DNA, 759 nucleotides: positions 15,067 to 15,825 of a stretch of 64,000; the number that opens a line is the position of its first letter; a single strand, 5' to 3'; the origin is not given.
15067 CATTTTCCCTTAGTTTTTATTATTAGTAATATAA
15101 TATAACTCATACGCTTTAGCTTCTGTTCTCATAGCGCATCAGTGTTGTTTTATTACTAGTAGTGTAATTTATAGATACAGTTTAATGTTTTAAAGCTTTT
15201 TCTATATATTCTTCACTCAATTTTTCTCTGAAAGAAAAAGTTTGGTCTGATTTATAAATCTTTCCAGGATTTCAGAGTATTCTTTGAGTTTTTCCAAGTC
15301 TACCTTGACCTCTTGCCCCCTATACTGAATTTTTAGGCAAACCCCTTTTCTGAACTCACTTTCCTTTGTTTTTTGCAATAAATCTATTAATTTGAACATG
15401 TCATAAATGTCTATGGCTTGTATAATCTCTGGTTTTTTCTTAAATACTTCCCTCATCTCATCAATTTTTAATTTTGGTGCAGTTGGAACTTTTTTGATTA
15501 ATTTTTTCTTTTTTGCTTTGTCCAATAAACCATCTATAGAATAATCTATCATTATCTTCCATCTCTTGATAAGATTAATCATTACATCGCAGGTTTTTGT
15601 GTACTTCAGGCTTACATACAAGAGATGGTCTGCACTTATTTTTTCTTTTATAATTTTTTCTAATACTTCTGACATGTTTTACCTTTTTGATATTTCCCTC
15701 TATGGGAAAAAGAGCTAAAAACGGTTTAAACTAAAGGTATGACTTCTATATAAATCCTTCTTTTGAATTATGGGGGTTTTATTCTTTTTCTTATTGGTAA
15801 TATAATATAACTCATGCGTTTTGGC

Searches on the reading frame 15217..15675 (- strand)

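Call 65: search_protein_families(library=pfam, proteins=[window:15217-15675:-], max_evalue=5)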
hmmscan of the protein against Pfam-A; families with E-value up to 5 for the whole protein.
window:15217-15675:- (152 aa): 1 family
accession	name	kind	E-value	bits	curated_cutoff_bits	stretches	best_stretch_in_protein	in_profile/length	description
PF18496.6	ColG_sub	-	0.1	13.3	27.8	1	81-143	16-76/117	Collagenase G catalytic helper subdomain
